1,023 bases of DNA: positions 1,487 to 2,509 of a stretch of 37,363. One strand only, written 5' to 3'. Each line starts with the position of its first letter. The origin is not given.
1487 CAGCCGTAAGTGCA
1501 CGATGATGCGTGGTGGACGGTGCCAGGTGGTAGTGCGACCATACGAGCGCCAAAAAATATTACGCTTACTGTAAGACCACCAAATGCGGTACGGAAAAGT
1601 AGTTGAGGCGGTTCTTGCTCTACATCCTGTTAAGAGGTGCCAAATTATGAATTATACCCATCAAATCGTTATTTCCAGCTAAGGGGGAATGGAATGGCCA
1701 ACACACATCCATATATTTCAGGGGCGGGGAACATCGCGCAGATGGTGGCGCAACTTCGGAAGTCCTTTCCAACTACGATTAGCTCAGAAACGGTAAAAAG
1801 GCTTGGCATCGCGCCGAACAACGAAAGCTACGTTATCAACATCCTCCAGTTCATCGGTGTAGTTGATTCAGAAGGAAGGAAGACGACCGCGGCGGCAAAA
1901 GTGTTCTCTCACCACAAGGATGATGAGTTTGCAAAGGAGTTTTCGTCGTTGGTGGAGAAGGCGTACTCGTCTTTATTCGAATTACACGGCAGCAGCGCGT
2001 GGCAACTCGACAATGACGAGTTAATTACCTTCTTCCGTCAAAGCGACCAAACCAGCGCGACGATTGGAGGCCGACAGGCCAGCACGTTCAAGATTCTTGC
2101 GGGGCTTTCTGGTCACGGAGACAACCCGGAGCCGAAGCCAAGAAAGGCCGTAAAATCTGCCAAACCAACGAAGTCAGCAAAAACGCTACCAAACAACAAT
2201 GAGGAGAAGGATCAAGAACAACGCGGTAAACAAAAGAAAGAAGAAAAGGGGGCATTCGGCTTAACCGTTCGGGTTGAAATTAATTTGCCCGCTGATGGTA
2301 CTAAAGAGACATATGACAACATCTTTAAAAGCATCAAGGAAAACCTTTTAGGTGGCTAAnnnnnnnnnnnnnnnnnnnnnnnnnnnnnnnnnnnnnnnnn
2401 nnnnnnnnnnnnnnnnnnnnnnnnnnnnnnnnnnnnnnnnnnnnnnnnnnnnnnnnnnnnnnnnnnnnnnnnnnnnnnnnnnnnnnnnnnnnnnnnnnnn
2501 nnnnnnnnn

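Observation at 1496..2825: Overlapping DUF5343-like / TIGR02391-like gene pair in an AT-rich islet: candidate toxin or abortive-infection module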

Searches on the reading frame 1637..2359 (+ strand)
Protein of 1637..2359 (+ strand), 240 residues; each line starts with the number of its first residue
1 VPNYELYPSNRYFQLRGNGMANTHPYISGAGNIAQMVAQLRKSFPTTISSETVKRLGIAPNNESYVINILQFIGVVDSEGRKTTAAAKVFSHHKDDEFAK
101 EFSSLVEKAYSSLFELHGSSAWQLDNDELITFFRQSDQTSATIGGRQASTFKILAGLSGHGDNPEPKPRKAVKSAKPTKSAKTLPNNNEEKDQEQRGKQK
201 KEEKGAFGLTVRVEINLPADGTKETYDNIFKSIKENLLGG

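Call 4: search_protein_families(library=pfam, proteins=[window:1637-2359:+], max_evalue=0.1)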
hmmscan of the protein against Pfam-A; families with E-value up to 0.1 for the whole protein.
window:1637-2359:+ (240 aa): 2 families
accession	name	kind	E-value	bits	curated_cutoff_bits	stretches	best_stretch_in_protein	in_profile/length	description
PF17278.7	DUF5343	-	7.8e-11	42.8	27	1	25-157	1-132/140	Family of unknown function (DUF5343)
PF01138.27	RNase_PH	-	0.098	13.5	25.5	0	86-127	60-102/130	3' exoribonuclease family, domain 1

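Call 5: search_protein_families(library=padloc, proteins=[window:1694-2359:+], max_evalue=0.1)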
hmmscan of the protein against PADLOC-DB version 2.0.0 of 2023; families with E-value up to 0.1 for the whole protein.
window:1694-2359:+ (221 aa): 2 families
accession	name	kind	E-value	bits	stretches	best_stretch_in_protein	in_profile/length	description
PDLC04589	PDC-M34A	-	2.5e-24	84.8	1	1-218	1-207/208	-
PDLC04588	PDC-M34A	-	2.8e-07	28.3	1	4-219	58-259/260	-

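Call 6: search_protein_families(library=ncbifam, proteins=[window:1694-2359:+], max_evalue=0.1)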
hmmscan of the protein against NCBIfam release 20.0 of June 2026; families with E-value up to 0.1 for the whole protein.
window:1694-2359:+ (221 aa): 0 families

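Call 7: search_protein_families(library=phrogs, proteins=[window:1694-2359:+], max_evalue=0.1)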
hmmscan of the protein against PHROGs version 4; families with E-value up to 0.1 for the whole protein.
window:1694-2359:+ (221 aa): 1 family
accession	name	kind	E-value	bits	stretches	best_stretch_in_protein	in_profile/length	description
phrog_2414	-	head and packaging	0.083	13.7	0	140-219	17-97/199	terminase small subunit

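Call 12: find_homologous_proteins(query=window:1694-2356:+)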
Query window:1694-2356:+ (221 aa): 1297 proteins with E <= 0.001 among 2368 candidates; the best 120 are listed.
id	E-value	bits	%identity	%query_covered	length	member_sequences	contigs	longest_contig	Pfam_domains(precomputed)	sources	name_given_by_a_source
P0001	2.6e-124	431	90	100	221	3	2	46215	PF17278.8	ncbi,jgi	-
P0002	1.8e-116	405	85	100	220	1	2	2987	PF17278.8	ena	-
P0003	3.2e-115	401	83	100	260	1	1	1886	PF17278.8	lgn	-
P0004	2.1e-111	388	79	100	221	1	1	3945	PF17278.8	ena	-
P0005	1.2e-110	386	80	100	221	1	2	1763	PF17278.8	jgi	jgi:hypothetical protein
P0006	1.9e-105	369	78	100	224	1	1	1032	PF17278.8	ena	-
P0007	9.9e-105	367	82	94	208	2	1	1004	PF17278.8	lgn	-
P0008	3.9e-103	361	78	100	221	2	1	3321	PF17278.8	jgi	jgi:hypothetical protein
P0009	4.6e-103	361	76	100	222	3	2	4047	PF17278.8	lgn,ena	-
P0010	1.4e-102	360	75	100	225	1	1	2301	PF17278.8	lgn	-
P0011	2.6e-102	359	75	100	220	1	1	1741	PF17278.8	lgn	-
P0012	4.4e-102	358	74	100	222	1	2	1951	PF17278.8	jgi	jgi:hypothetical protein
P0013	1.9e-100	353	73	100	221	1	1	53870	PF17278.8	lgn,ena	-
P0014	3.2e-100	352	76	100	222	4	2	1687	PF17278.8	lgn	-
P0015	7.1e-100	351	73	99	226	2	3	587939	PF17278.8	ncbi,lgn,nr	ncbi:MAG: DUF5343 domain-containing protein [Sulfuriferula sp.]|nr:DUF5343 domain-containing protein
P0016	1.7e-99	350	74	99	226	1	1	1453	PF17278.8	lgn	-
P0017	2.9e-99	349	72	100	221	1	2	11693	PF17278.8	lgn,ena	-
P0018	4.4e-99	348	69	99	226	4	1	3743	PF17278.8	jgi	jgi:hypothetical protein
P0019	6.6e-99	348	71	99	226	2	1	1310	PF17278.8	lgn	-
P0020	1.5e-98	347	73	100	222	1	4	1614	PF17278.8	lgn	-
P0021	1.6e-98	346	71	99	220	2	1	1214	PF17278.8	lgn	-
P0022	2.7e-98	346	70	99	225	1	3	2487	PF17278.8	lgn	-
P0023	3.5e-98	345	68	99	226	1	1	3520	PF17278.8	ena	-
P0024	3.6e-98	345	75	95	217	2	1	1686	PF17278.8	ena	-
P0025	3.8e-98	345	71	99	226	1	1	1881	PF17278.8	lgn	-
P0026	4.1e-98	345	72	99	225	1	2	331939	PF17278.8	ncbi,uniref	ncbi:DUF5343 domain-containing protein [Dokdonella soli]|uniref:DUF5343 domain-containing protein n=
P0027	4.3e-98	345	68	99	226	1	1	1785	PF17278.8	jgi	jgi:hypothetical protein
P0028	5.6e-98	345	71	99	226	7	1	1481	PF17278.8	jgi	jgi:hypothetical protein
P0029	1.2e-97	344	68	99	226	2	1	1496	PF17278.8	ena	-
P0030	1.4e-97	343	72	99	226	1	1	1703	PF17278.8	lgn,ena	-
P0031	1.5e-97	343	73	99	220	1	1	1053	PF17278.8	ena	-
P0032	2.0e-97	343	72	99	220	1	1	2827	PF17278.8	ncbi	-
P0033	3.6e-97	342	72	99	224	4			PF17278.8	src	-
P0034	4.7e-97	342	71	99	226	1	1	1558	PF17278.8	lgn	-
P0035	5.6e-97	341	68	99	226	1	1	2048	PF17278.8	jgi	jgi:hypothetical protein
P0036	5.7e-97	341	71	99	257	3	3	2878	PF17278.8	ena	-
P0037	6.1e-97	341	71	99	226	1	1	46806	PF17278.8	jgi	jgi:hypothetical protein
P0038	1.2e-96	340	71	99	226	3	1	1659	PF17278.8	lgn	-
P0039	1.4e-96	340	71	99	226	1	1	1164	PF17278.8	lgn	-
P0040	1.6e-96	340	71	100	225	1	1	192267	PF17278.8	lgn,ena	-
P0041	2.0e-96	340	67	99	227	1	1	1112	PF17278.8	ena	-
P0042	2.0e-96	340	68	99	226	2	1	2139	PF17278.8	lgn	-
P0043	3.9e-96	339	71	99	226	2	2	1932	PF17278.8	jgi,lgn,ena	jgi:hypothetical protein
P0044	4.3e-96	338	70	99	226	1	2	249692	PF17278.8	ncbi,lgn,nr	ncbi:MAG: DUF5343 domain-containing protein [Gammaproteobacteria bacterium]|nr:DUF5343 domain-contai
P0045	4.4e-96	338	71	99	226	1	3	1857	PF17278.8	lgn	-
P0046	9.3e-96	337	69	99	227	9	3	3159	PF17278.8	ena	-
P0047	1.1e-95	337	69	99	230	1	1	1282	PF17278.8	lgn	-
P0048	1.3e-95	337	71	99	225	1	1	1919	PF17278.8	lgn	-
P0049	2.1e-95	336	70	99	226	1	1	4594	PF17278.8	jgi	jgi:uncharacterized protein DUF5343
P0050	2.8e-95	336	72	99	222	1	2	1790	PF17278.8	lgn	-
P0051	3.5e-95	335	71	99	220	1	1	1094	PF17278.8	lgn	-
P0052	7.3e-95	334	68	100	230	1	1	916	PF17278.8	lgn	-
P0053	8.3e-95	334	70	99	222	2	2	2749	PF17278.8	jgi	jgi:hypothetical protein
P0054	8.8e-95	334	71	99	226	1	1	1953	PF17278.8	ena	-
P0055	1.1e-94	334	71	99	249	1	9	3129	PF17278.8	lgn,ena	-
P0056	1.3e-94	334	70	99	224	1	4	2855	PF17278.8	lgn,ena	-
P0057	1.6e-94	333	69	99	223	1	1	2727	PF17278.8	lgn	-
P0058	2.1e-94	333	72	99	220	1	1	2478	PF17278.8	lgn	-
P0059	3.5e-94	332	72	99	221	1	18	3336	PF17278.8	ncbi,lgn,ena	ncbi:MAG: DUF5343 domain-containing protein [Minisyncoccota bacterium]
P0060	8.8e-94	331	66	99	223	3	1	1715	PF17278.8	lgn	-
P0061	1.1e-93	331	70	99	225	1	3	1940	PF17278.8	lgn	-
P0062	1.6e-93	330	71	99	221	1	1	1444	PF17278.8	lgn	-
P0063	1.7e-93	330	69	99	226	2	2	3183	PF17278.8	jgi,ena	-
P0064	5.6e-93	328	70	100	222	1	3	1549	PF17278.8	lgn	-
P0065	8.1e-93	328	68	100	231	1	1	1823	PF17278.8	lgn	-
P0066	8.6e-93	328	68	100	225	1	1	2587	PF17278.8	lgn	-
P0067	8.9e-93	328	69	99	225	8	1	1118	PF17278.8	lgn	-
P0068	9.5e-93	328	70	100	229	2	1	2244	PF17278.8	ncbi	-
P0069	1.3e-92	327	68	100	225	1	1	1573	PF17278.8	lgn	-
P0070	1.4e-92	327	69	99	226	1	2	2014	PF17278.8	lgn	-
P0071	1.8e-92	327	69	99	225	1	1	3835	PF17278.8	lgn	-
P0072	2.5e-92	326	68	100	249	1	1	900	PF17278.8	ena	-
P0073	2.9e-92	326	66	99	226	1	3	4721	PF17278.8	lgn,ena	-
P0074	4.3e-92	325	68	100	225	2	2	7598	PF17278.8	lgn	-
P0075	5.1e-92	325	69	100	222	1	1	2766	PF17278.8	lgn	-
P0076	6.0e-92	325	69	100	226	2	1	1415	PF17278.8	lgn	-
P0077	9.9e-92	324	68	99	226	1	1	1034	PF17278.8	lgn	-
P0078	1.0e-91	324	68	100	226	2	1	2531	PF17278.8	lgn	-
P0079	1.3e-91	324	67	99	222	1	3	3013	PF17278.8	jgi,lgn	-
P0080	2.0e-91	323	67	100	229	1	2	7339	PF17278.8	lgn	-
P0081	5.1e-91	322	70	99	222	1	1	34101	PF17278.8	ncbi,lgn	-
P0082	6.0e-91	322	69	99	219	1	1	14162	PF17278.8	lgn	-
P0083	1.6e-90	320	72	93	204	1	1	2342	PF17278.8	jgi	jgi:Family of unknown function (DUF5343)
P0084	1.6e-90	320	69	99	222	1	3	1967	PF17278.8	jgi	-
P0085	2.0e-90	320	67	100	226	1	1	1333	PF17278.8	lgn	-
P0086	2.1e-90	320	68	99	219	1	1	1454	PF17278.8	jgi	jgi:hypothetical protein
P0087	2.4e-90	320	66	99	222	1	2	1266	PF17278.8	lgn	-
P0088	3.9e-90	319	68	99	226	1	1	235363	PF17278.8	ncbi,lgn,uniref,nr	ncbi:DUF5343 domain-containing protein [Xanthomonas campestris pv. spermacoces]|uniref:DUF5343 domai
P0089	4.8e-90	319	66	100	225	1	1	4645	PF17278.8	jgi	jgi:hypothetical protein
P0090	5.8e-90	318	68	100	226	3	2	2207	PF17278.8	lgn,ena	-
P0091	6.9e-90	318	70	99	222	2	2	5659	PF17278.8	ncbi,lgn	-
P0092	3.8e-89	316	85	76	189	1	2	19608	PF17278.8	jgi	jgi:uncharacterized protein DUF5343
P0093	2.2e-88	313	64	99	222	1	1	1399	PF17278.8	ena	-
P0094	2.6e-88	313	67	100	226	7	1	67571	PF17278.8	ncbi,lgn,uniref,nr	ncbi:DUF5343 domain-containing protein [Sulfuriferula sp.]|uniref:DUF5343 domain-containing protein 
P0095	3.8e-88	313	68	100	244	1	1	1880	PF17278.8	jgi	jgi:hypothetical protein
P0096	7.8e-88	312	67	99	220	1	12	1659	PF17278.8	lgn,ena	-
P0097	1.3e-87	311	63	100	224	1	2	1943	PF17278.8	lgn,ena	-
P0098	1.8e-87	310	65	99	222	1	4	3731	PF17278.8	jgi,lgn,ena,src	-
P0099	1.8e-86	307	66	100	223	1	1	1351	PF17278.8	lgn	-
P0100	2.1e-86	307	66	99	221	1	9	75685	PF17278.8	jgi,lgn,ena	jgi:hypothetical protein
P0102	2.6e-85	303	65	100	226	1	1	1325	PF17278.8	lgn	-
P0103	6.8e-85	302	65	99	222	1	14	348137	PF17278.8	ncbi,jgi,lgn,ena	ncbi:MAG: DUF5343 domain-containing protein [Sedimentisphaerales bacterium]|jgi:hypothetical protein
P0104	9.1e-85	301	65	99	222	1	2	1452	PF17278.8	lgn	-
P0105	1.1e-84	301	64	100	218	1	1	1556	PF17278.8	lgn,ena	-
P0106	1.5e-84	301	63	100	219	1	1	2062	PF17278.8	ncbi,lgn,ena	-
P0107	1.8e-84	301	63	100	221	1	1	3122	PF17278.8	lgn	-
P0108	2.1e-84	300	67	96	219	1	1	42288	PF17278.8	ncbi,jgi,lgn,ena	-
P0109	7.3e-84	299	65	100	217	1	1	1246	PF17278.8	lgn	-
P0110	7.7e-84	298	64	100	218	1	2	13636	PF17278.8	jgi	-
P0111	8.0e-84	298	63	99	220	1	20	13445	PF17278.8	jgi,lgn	-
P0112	1.2e-83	298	64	99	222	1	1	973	PF17278.8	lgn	-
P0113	1.5e-83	298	64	99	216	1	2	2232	PF17278.8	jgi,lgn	jgi:hypothetical protein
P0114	2.0e-83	297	65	100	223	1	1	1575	PF17278.8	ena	-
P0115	2.3e-83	297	63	99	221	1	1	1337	PF17278.8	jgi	-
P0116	2.7e-83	297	62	100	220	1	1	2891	PF17278.8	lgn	-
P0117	2.7e-83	297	62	100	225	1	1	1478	PF17278.8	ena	-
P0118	4.3e-83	296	63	99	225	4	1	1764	PF17278.8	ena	-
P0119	5.5e-83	296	64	99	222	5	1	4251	PF17278.8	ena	-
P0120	7.5e-83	295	62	100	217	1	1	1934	PF17278.8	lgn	-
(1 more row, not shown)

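Call 13: find_related_loci(query=window:1694-2356:+, collection=genome_contigs, flank=5000)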
Query window:1694-2356:+ (221 aa) in genome_contigs; peptide patterns used: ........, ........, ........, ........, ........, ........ (x = any residue, [..] = any of these).
149 stretches matched a pattern; 75 encode a relative of the query (tblastn E <= 1e-3); 75 distinct loci.
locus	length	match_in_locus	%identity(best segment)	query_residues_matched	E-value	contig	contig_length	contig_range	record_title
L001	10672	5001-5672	73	4-221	2e-107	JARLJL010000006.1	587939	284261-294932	MAG: Sulfuriferula sp. isolate MAG_CA113 MetaCoAG_Bin_113_Anoxic_k141_530347, whole genome shotgun sequence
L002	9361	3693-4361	72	4-221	6e-107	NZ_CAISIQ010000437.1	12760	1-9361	MAG: uncultured Nevskia sp. isolate MJ-time_bin-0961, whole genome shotgun sequence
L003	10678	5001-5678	71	1-221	1e-106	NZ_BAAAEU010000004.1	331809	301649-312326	Dokdonella soli strain JCM 15421 sequence04, whole genome shotgun sequence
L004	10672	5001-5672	70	4-221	1e-103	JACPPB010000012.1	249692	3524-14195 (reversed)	MAG: Gammaproteobacteria bacterium isolate NC_groundwater_616_Pr5_B-0.1um_64_11 alan_book_18_scaffold_140034, whole geno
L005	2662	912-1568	72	4-221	3e-104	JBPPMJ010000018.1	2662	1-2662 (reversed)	MAG: Minisyncoccota bacterium isolate BIOS2019_out_082 k131_395062, whole genome shotgun sequence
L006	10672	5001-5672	71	4-221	2e-99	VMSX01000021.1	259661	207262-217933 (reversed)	MAG: Rhodocyclaceae bacterium isolate S2_15 k141_334595, whole genome shotgun sequence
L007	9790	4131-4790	70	4-221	1e-98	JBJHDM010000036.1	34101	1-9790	MAG: Rhodocyclaceae bacterium isolate SF2967_J5348.concoct.001 NODE_1361_length_34101_cov_3.410196, whole genome shotgun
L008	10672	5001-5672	69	4-221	1e-96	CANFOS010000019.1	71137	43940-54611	MAG: Comamonadaceae bacterium isolate Jr-14may18-246 genome assembly, contig: Jr-14may18-C570, whole genome shotgun sequ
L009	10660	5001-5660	65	1-219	9e-93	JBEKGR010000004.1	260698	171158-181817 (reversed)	MAG: Sedimentisphaerales bacterium isolate SPRUCE 258 SPRUCE_258_4, whole genome shotgun sequence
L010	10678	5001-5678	62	1-219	2e-88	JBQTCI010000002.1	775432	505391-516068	Rheinheimera sp. NSM NODE_2_length_775432_cov_11.927039, whole genome shotgun sequence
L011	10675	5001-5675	58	1-219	4e-86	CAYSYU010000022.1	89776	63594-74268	MAG TPA_asm: uncultured Methylomagnum sp. isolate SRP302447_co1_256 genome assembly, contig: NODE_849_length_89776_cov_1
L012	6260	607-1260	59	1-219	2e-82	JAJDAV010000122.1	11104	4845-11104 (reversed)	MAG: Nitrospinaceae bacterium isolate OFTM135 OFTM135_121, whole genome shotgun sequence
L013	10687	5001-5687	59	1-219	4e-82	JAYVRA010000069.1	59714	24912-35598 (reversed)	MAG: Phyllobacteriaceae bacterium isolate GL72_UP_metabinner_3 GL72_UP_metabinner_3_68, whole genome shotgun sequence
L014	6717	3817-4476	58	5-219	3e-79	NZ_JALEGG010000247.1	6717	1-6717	MAG: Acidovorax sp. isolate CC_bin31 k97_192362, whole genome shotgun sequence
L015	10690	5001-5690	56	1-219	3e-78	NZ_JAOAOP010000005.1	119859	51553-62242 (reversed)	Aquibium sp. A9E412 scaffold_5_length=119860, whole genome shotgun sequence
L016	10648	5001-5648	56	5-221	4e-77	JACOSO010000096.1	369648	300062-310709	MAG: Bacteroidetes bacterium isolate NC_groundwater_20_Pr7_B-0.1um_42_13 FFV18_Bp1_scaffold_736510, whole genome shotgun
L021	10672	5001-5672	49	1-220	8e-70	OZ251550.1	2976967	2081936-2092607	MAG: Nitrospirales bacterium isolate d59870a2-bf11-498b-9867-9f61eb436578 genome assembly, chromosome: 1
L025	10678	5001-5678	51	1-219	5e-67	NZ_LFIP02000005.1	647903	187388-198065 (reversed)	Bradyrhizobium embrapense strain SEMIA 6208 scaffold5.1, whole genome shotgun sequence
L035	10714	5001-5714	47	1-221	8e-64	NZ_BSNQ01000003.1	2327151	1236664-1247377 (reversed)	Dyella lipolytica strain NBRC 111473 sequence3, whole genome shotgun sequence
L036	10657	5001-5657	45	1-216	9e-64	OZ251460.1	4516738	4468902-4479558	MAG: Limisphaerales bacterium isolate 2f8dc77b-15da-45c1-ae04-c50d9079170f genome assembly, chromosome: 1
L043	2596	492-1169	46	1-221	7e-63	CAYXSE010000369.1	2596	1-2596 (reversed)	MAG TPA_asm: uncultured Rhodothermales bacterium isolate SRP215229_co1_23 genome assembly, contig: NODE_35322_length_259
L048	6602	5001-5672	45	6-219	8e-61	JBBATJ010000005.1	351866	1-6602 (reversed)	MAG: Cypionkella sp. isolate EUL_268 ctg5-EUL_268, whole genome shotgun sequence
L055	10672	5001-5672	43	1-221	7e-57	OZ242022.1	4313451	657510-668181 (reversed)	MAG: Limisphaerales bacterium isolate ef39fcb1-bf04-4775-9bfc-b1aaebe32656 genome assembly, chromosome: 1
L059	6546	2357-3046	39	1-219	2e-50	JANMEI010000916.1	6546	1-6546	MAG: Acidimicrobiia bacterium isolate OTE_75_concoct_193 OTE_75_k141_986878, whole genome shotgun sequence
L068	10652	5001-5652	40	4-218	5e-53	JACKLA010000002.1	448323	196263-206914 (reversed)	MAG: Sphingomonadaceae bacterium isolate HK-STAS-PROT-79 HK-STAS-PROT-79_2, whole genome shotgun sequence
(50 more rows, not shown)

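Call 18: find_encoding_contigs(protein=P0015, flank=10000, max_places=3)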
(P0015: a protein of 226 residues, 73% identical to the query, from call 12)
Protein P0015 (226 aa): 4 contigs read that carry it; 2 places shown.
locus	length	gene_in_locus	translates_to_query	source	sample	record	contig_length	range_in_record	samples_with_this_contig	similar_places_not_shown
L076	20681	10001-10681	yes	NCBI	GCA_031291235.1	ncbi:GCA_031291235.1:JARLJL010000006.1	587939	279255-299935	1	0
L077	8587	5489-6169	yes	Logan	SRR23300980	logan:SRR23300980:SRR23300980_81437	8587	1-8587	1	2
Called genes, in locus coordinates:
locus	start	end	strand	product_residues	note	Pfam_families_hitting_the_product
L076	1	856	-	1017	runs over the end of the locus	PF17152:CHASE8, PF00672:HAMP, PF08447:PAS_3, PF00989:PAS, PF08447:PAS_3, PF08448:PAS_4, PF13426:PAS_9, PF08448:PAS_4, +7 more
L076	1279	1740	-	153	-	PF02635:DsrE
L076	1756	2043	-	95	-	-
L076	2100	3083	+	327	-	PF00165:HTH_AraC (faint), PF12833:HTH_18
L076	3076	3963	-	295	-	PF05985:EutC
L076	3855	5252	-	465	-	PF06751:EutB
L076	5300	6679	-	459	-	PF13520:AA_permease_2, PF00324:AA_permease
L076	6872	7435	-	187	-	PF00156:Pribosyltran, PF14681:UPRTase (weak)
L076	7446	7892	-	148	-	PF02566:OsmC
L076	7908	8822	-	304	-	PF01476:LysM, PF03734:YkuD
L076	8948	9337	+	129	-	PF03625:DUF302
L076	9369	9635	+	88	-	PF09851:SHOCT (weak)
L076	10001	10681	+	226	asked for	PF17278:DUF5343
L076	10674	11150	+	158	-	PF09509:Hypoth_Ymh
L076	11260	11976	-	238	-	PF08238:Sel1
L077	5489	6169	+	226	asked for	PF17278:DUF5343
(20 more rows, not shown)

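Call 28: search_solved_structures(query=A1, max_evalue=10, show_alignments=2)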
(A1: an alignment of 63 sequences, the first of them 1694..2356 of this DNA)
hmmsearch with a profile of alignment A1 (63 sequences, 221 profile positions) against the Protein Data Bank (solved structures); distinct sequences matched with E-value up to 10: 9.
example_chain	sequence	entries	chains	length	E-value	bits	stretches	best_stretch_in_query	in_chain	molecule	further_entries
5kph_A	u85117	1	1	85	0.044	16.9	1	158-208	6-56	De novo Beta Sheet Design Protein OR485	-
4c2g_A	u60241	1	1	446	0.049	16.7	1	67-147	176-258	CARBOXY-TERMINAL PROCESSING PROTEASE CTPB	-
4c2c_A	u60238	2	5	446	0.054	16.6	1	67-147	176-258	CARBOXY-TERMINAL PROCESSING PROTEASE CTPB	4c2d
4c2f_A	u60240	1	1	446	0.054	16.6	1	67-147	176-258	CARBOXY-TERMINAL PROCESSING PROTEASE CTPB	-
4c2e_A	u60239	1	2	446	0.11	15.6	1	67-147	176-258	CARBOXY-TERMINAL PROCESSING PROTEASE CTPB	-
4c2h_A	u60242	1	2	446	0.12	15.4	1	67-147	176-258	CARBOXY-TERMINAL PROCESSING PROTEASE CTPB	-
3pp2_A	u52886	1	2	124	0.41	13.7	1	96-134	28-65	Rho GTPase-activating protein 27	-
6xlb_A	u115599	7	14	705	0.44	13.6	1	144-216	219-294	ATP-dependent molecular chaperone HSC82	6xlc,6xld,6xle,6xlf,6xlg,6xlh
7mqj_A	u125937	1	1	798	1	12.4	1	7-37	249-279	Probable ATP-dependent RNA helicase DHR1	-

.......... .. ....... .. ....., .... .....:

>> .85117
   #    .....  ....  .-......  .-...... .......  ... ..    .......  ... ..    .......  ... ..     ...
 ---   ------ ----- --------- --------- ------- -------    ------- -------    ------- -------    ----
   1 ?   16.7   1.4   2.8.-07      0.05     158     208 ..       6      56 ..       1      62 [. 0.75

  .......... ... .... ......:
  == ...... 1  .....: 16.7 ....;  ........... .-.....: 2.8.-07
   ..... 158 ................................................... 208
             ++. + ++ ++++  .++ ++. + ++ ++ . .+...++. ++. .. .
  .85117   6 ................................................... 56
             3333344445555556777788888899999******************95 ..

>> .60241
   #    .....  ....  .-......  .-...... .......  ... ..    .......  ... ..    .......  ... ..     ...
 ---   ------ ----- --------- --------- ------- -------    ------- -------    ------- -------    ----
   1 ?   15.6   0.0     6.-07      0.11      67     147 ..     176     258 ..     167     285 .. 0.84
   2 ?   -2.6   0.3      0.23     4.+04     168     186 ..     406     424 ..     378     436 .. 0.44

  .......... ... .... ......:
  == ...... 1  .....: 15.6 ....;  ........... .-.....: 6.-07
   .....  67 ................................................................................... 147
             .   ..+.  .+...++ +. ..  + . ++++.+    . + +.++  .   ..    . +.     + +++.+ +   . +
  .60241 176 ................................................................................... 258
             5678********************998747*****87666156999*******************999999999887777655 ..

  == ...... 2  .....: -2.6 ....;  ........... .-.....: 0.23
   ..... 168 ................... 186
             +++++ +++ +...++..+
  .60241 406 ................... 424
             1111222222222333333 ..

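Call 36: predict_structure(alignment_id=A1)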
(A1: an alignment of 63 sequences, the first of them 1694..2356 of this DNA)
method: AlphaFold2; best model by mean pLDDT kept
length: 221 residues; sequences in the alignment: 63
mean_pLDDT: 71.9   pTM: 0.56
mean pLDDT of the five models: 71.9, 71.6, 71.0, 70.2, 64.3
residues with pLDDT >= 90: 5; 70-90: 144; 50-70: 29; < 50: 43
segments of 3 or more residues with pLDDT < 50: 145-165, 167-186
pLDDT, mean of each block of 10 residues (from residue 1): 70 84 81 76 81 86 85 83 90 88 88 86 87 88 50 38 35 36 48 66 70 69 50
secondary structure, 60 per line:
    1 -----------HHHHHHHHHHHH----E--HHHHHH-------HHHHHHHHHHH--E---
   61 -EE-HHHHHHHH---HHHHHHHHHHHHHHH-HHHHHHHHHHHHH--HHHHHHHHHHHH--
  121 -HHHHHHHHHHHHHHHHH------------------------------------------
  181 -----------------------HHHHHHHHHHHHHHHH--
elements in order: H12-23 H31-36 H44-54 H65-72 H76-90 H92-104 H107-118 H122-138 H204-219
